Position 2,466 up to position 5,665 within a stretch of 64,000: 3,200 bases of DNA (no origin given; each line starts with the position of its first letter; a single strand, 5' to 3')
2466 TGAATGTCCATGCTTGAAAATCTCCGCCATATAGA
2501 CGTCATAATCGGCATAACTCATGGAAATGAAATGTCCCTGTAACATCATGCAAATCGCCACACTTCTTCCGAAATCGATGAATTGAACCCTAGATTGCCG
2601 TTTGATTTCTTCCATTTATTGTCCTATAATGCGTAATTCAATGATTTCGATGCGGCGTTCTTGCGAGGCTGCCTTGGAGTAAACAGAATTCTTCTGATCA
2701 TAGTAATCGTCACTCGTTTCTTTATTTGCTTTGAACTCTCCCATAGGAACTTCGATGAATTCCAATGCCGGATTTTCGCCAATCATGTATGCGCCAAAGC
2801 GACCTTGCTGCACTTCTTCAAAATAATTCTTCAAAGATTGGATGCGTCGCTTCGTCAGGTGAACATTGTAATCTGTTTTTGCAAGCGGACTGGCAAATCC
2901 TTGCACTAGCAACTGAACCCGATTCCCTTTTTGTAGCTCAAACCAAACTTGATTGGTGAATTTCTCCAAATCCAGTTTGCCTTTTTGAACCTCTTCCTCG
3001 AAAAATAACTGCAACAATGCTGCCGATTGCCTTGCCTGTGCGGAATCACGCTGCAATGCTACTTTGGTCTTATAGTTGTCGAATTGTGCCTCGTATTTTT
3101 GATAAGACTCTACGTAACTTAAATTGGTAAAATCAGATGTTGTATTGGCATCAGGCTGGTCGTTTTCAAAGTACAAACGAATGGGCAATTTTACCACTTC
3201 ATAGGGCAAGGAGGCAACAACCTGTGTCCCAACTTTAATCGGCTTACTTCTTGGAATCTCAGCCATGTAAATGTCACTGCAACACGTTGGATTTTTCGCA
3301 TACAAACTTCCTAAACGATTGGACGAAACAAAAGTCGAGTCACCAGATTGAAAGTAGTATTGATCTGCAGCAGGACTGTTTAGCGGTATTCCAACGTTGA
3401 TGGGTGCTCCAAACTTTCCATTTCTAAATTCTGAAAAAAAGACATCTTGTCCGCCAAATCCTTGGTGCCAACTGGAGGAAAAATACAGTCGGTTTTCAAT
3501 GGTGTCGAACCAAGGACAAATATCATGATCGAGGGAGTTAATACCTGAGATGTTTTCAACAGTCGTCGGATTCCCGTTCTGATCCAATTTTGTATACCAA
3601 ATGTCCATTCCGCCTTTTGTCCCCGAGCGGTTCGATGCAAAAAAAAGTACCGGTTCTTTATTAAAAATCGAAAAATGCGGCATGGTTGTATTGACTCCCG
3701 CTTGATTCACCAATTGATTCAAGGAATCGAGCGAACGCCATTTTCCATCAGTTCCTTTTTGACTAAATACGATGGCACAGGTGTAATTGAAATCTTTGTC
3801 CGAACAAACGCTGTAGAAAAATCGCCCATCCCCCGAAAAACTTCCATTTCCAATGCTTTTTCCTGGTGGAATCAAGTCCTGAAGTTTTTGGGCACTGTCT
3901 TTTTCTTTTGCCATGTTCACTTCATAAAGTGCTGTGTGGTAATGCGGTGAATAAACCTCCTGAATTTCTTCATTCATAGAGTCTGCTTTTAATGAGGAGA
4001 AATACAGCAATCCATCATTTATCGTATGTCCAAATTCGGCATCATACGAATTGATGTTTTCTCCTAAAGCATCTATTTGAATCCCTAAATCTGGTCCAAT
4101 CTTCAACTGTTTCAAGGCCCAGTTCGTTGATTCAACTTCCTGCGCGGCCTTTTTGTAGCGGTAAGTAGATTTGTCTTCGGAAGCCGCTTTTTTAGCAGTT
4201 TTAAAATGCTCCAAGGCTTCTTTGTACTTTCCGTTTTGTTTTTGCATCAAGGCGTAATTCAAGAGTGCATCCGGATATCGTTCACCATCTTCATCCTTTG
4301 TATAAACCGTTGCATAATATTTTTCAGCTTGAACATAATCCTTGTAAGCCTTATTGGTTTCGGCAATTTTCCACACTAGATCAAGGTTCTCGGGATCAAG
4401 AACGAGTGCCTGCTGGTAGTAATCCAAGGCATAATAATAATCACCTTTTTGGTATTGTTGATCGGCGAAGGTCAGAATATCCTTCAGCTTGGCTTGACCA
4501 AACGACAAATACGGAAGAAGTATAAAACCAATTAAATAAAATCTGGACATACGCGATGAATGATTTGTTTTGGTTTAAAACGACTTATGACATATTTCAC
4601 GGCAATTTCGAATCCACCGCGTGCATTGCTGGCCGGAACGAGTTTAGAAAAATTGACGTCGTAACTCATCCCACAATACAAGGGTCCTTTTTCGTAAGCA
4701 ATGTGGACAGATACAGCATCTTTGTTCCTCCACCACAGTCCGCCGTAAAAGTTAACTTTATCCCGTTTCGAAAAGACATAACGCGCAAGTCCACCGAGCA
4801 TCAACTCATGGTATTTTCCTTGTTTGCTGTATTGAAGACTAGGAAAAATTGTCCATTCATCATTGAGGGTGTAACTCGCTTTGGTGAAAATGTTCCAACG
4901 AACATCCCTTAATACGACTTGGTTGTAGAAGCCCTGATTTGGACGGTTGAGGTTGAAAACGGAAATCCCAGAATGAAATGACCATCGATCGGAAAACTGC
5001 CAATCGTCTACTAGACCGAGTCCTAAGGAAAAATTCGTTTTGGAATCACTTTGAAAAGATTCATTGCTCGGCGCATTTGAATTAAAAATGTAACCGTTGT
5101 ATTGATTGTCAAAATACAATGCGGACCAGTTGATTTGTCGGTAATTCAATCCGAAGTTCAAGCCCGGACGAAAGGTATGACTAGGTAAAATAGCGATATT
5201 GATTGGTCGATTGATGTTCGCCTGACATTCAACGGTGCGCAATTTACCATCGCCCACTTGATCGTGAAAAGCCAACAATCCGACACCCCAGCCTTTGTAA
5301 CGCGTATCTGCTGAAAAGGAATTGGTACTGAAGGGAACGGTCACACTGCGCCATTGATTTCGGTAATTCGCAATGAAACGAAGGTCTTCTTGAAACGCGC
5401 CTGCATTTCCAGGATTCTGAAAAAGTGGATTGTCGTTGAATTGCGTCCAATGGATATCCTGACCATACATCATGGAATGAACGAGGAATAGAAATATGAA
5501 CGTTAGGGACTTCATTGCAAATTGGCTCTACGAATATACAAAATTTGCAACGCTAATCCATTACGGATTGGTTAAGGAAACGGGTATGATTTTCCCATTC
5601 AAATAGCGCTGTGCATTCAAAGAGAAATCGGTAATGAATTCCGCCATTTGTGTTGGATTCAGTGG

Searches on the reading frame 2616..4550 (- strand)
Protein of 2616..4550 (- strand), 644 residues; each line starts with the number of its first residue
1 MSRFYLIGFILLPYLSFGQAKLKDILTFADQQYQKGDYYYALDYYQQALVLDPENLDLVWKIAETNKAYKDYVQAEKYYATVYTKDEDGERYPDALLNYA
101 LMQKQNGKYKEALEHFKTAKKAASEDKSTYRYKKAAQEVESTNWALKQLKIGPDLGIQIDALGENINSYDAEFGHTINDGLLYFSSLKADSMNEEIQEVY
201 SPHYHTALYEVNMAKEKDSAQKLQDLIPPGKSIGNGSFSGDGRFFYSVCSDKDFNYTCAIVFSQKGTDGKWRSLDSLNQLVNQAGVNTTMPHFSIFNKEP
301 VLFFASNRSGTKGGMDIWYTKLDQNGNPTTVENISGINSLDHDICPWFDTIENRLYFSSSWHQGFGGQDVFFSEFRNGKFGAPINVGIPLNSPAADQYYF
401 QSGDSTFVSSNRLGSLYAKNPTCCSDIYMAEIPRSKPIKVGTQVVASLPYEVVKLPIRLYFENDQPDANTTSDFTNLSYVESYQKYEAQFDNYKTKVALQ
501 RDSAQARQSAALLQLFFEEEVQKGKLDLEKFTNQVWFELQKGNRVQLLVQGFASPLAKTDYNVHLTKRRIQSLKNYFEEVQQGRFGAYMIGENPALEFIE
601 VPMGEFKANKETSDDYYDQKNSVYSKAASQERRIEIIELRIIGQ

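Call 70: search_protein_families(library=pfam, proteins=[window:2616-4550:-], max_evalue=0.0001)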
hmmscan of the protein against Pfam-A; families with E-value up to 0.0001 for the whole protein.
window:2616-4550:- (644 aa): 4 families
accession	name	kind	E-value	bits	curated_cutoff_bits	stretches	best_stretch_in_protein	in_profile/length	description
PF07719.23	TPR_2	-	1.2e-06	28.7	27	0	32-55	11-34/34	Tetratricopeptide repeat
PF14559.12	TPR_19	-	4.5e-06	27.3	25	0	70-135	5-66/68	Tetratricopeptide repeat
PF25064.1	ARM_TT21_5th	-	1e-05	26.3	27.8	1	27-123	6-102/117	TT21 fifth ARM repeats domain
PF00515.34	TPR_1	-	7.2e-05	22.9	27.8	0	32-55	11-34/34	Tetratricopeptide repeat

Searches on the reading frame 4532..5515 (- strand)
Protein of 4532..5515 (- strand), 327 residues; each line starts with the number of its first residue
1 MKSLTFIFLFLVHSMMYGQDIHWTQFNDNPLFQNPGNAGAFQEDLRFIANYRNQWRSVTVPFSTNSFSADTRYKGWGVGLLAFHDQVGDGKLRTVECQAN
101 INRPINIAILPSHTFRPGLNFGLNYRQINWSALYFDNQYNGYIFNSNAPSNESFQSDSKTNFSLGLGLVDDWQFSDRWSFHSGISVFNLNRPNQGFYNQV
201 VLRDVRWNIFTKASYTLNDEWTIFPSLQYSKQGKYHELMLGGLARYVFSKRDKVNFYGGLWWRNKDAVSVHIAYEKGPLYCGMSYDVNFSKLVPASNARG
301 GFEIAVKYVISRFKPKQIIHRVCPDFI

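Call 70: search_protein_families(library=pfam, proteins=[window:4532-5515:-], max_evalue=0.0001)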
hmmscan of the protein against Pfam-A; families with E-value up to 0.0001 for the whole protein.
window:4532-5515:- (327 aa): 1 family
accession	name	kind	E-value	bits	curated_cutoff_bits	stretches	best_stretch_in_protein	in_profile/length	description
PF11751.14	PorP_SprF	-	8e-34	117.9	22.3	1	17-308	3-273/273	Type IX secretion system membrane protein PorP/SprF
